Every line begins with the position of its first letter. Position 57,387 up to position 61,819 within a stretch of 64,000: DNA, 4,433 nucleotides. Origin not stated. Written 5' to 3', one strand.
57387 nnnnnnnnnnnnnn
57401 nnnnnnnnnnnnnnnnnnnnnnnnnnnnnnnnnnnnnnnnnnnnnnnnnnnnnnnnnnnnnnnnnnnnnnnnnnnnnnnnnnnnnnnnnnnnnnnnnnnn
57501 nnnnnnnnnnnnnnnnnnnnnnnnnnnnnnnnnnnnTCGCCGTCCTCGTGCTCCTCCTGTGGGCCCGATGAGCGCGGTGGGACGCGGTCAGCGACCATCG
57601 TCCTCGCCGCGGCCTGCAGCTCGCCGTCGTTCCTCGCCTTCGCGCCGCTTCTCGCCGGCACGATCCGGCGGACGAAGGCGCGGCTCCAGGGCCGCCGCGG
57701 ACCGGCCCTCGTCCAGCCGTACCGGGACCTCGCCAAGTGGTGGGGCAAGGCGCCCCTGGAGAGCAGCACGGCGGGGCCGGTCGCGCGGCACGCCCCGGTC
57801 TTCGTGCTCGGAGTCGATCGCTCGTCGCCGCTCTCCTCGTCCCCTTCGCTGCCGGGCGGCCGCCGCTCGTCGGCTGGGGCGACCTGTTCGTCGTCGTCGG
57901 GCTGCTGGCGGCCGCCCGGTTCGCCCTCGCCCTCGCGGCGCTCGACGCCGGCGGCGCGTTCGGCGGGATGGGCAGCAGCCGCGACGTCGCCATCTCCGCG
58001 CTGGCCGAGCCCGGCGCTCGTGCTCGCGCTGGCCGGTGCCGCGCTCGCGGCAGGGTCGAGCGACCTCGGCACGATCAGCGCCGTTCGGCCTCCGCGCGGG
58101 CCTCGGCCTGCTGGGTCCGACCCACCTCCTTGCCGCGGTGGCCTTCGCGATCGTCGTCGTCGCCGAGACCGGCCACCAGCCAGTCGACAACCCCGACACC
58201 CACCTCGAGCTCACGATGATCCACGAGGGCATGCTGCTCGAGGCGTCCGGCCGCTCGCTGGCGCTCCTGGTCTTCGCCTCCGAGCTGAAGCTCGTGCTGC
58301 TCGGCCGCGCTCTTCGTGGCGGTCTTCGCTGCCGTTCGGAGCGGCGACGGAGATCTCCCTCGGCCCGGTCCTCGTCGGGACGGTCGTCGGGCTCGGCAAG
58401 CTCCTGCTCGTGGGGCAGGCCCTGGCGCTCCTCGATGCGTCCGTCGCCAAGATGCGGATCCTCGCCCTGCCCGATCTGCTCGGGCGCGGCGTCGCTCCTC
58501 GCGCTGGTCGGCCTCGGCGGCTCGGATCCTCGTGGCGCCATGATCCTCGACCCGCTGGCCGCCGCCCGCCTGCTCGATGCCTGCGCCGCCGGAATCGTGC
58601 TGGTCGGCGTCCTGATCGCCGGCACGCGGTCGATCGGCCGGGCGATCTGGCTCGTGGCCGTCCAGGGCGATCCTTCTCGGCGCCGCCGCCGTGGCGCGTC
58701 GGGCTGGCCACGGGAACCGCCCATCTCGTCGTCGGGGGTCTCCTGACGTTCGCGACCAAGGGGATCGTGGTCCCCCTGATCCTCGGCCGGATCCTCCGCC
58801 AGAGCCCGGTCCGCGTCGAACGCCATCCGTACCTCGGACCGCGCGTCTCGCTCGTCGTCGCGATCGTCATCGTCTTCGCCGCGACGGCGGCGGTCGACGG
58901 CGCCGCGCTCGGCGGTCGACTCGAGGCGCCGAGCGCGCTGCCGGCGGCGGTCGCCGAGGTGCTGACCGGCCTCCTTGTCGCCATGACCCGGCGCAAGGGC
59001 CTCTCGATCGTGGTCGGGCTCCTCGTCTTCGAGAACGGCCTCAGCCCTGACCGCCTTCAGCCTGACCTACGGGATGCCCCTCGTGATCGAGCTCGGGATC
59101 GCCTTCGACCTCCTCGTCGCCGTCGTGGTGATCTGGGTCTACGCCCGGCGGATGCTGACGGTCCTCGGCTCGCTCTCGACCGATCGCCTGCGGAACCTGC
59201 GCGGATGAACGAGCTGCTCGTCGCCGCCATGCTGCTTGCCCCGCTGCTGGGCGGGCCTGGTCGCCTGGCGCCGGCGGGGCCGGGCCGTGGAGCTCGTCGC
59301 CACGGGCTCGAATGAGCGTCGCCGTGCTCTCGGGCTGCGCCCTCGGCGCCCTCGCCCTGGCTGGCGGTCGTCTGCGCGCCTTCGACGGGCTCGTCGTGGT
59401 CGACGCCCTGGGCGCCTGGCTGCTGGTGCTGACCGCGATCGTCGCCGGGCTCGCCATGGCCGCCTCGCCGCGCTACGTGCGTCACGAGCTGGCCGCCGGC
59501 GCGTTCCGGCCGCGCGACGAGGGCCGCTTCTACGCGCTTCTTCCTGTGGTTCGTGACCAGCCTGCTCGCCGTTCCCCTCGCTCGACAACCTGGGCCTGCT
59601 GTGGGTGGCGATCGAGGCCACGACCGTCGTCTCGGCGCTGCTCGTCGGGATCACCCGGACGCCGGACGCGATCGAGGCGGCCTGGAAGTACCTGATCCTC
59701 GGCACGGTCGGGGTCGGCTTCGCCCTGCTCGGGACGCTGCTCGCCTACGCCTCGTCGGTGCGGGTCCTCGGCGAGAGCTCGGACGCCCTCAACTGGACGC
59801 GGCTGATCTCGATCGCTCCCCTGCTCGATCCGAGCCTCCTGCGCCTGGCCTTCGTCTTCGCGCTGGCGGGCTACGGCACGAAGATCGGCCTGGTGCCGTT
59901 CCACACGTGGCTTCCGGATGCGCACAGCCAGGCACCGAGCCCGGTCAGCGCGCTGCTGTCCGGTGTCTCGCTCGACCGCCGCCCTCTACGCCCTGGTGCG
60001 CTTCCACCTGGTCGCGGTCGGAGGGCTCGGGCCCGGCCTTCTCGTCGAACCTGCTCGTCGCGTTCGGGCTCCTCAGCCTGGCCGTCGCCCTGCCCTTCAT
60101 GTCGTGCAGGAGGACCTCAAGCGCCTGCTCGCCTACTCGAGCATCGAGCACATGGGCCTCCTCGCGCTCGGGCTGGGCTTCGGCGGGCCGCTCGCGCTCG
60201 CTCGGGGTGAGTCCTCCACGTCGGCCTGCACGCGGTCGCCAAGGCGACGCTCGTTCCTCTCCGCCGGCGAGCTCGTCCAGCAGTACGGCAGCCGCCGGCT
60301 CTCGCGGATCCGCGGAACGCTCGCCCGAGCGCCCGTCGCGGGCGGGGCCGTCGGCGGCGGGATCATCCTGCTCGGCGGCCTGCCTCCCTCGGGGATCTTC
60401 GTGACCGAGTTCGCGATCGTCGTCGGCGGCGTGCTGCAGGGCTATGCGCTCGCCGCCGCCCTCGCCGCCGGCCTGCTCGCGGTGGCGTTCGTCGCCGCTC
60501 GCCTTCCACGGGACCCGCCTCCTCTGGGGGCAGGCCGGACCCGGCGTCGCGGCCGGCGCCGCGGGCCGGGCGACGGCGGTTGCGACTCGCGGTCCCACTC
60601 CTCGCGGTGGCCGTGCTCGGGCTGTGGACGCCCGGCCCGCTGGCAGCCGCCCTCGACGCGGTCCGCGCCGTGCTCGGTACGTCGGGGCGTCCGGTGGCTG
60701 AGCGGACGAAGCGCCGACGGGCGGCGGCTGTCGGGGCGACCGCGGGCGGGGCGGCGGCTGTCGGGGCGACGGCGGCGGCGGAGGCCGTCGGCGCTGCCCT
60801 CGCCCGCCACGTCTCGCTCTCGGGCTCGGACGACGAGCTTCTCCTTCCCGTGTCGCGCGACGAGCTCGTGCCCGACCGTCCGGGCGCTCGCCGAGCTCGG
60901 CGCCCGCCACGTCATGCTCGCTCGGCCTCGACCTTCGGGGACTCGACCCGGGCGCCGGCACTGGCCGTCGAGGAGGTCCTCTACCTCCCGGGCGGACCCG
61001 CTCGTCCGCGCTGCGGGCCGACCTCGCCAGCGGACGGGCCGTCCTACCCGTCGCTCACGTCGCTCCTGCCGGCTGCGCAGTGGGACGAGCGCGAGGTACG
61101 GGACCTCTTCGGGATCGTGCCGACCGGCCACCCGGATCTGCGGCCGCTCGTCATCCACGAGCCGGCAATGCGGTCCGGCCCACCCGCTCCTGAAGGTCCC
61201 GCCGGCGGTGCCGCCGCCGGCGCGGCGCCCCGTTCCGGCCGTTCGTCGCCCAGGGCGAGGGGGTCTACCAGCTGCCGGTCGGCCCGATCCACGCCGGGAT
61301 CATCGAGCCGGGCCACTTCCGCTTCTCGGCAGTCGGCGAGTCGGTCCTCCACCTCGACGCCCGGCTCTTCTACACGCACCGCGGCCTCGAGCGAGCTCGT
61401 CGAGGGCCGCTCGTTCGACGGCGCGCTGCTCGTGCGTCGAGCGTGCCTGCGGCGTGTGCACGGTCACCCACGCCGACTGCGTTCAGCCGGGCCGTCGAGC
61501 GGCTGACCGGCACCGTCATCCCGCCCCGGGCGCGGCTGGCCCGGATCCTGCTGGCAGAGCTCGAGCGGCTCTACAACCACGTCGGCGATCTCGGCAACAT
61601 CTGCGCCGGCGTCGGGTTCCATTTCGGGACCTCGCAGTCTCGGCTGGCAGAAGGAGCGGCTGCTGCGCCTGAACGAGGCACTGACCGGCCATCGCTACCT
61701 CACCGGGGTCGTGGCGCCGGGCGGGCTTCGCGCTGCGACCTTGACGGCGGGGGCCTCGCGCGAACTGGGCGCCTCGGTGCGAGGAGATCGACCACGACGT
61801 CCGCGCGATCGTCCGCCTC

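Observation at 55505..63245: Complete, collinear group-4 [NiFe]-hydrogenase (Hyf/Hyc-type) operon shattered by dozens of frameshifts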

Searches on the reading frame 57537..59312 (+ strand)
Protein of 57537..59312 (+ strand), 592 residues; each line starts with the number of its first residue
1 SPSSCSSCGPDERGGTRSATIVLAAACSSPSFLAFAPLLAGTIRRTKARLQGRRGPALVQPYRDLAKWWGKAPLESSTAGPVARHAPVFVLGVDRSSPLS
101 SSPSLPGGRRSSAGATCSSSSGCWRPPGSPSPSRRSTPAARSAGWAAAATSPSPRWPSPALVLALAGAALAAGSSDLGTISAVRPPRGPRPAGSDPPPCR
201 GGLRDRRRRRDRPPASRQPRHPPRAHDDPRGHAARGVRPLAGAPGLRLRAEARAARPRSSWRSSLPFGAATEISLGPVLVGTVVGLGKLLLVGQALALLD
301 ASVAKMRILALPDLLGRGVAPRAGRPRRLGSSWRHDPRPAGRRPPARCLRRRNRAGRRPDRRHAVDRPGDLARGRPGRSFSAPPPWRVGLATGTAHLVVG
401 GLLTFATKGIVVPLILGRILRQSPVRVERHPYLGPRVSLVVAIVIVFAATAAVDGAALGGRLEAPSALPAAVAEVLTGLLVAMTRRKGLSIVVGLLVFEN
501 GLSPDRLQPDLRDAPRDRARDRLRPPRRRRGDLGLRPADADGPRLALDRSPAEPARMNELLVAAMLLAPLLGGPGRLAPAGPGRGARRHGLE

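Call 5: search_protein_families(library=pfam, proteins=[window:57537-59312:+], max_evalue=0.01)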
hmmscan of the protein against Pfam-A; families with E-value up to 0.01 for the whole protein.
window:57537-59312:+ (592 aa): 1 family
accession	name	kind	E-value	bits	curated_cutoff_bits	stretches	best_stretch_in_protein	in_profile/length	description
PF00146.26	NADHdh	-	0.00096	19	27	1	31-91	10-76/298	NADH dehydrogenase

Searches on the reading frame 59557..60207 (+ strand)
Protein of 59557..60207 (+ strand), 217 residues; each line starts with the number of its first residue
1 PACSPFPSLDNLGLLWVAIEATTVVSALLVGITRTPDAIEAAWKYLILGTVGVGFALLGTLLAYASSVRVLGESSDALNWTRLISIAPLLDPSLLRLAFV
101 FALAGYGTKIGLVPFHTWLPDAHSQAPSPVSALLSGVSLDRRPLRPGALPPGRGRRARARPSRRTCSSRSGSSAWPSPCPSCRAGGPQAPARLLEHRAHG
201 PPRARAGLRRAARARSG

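Call 5: search_protein_families(library=pfam, proteins=[window:59557-60207:+], max_evalue=0.01)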
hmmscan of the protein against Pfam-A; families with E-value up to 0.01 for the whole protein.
window:59557-60207:+ (217 aa): 1 family
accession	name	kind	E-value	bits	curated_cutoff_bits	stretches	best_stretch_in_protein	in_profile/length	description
PF00361.26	Proton_antipo_M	-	3.2e-20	73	21.5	1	11-137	3-123/294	NADH:quinone oxidoreductase/Mrp antiporter, TM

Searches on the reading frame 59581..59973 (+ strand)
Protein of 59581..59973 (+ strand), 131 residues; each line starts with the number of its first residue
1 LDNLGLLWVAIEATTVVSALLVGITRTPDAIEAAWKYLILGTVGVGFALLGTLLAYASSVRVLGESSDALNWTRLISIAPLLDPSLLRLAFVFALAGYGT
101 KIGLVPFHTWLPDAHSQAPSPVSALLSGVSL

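Call 6: find_related_loci(query=window:59581-59973:+, collection=genome_contigs, flank=10000)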
Query seq(131 aa) (131 aa) in genome_contigs; peptide patterns used: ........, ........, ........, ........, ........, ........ (x = any residue, [..] = any of these).
600 stretches matched a pattern (row limit reached: there are more); 572 encode a relative of the query (tblastn E <= 1e-3); the best 80 are kept; 80 distinct loci.
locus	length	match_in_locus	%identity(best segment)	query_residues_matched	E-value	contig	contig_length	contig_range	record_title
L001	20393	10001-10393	89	1-131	4e-72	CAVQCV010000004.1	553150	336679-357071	MAG: uncultured Chloroflexia bacterium isolate MFD02416.bin.1.274 genome assembly, contig: contig_1806, whole genome sho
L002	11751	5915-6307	89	1-131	7e-67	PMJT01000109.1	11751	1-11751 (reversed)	MAG: Chloroflexi bacterium isolate fen_1046 73.20120600_E2D.42_contig_34287, whole genome shotgun sequence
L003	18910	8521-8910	67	2-131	6e-57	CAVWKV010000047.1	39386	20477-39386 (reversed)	MAG: uncultured Methanomassiliicoccales archaeon isolate MFD02138.bin.1.27 genome assembly, contig: contig_134041, whole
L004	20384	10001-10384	54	2-129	6e-45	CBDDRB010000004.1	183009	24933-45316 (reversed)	uncultured bacterium isolate s7_161 genome assembly, contig: s7_161.fak141_1152534, whole genome shotgun sequence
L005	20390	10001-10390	56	2-131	1e-44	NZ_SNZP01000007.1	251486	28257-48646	Paludibacterium purpuratum strain CECT 8976 Ga0244630_107, whole genome shotgun sequence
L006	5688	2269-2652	54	2-129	2e-44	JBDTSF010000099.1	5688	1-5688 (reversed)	MAG: Nitrospirota bacterium isolate cluster3_bin.264 NODE_77746_length_5688_cov_86.085035, whole genome shotgun sequence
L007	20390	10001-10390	60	1-131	9e-45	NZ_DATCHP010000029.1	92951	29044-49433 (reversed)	MAG: Acetobacterium sp. isolate SMAG_U7836 k141_405609, whole genome shotgun sequence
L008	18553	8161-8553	55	1-131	1e-43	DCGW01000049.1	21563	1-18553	MAG TPA_asm: Firmicutes bacterium UBA1768 UBA1768_contig_91827, whole genome shotgun sequence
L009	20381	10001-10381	53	3-129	6e-40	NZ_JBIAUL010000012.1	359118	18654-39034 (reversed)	Streptomyces sp. NPDC001714 NPDC001714_121_B1.ctg-0012, whole genome shotgun sequence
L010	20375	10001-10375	53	3-131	2e-39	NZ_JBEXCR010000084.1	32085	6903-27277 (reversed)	Nonomuraea sp. NPDC005650 NPDC005650_291_G6.ctg-0084, whole genome shotgun sequence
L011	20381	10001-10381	55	3-129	3e-39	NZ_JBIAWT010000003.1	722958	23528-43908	Streptomyces sp. NPDC001339 NPDC001339_130_A9.ctg-0003, whole genome shotgun sequence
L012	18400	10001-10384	54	2-131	8e-39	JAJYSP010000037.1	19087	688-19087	MAG: Actinomycetes bacterium isolate DX1.bin53 NODE_4271_length_19087_cov_3.638660, whole genome shotgun sequence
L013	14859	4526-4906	51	1-128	2e-38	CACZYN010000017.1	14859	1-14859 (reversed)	MAG: uncultured Anaerovibrio sp. isolate RUG13065 genome assembly, contig: RUG13065_asm_17, whole genome shotgun sequenc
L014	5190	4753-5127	54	2-129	7e-38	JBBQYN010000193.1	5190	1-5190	MAG: Actinomycetales bacterium isolate Co_metawrap_2163 Cmw_2163_k141_24768641_length_5190_cov_8.9937, whole genome shot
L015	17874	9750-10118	52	5-128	4e-37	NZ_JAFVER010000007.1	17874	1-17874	MAG: Anaerovibrio sp. isolate RGIG5102 Roe_deer_Rumen.Co__c55046, whole genome shotgun sequence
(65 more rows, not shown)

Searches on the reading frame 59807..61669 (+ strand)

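Call 5: search_protein_families(library=pfam, proteins=[window:59807-61669:+], max_evalue=0.01)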
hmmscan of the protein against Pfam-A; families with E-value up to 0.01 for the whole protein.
window:59807-61669:+ (621 aa): 1 family
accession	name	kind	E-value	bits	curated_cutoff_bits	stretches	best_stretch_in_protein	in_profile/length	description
PF00361.26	Proton_antipo_M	-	7.6e-09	35.6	21.5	1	99-218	166-285/294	NADH:quinone oxidoreductase/Mrp antiporter, TM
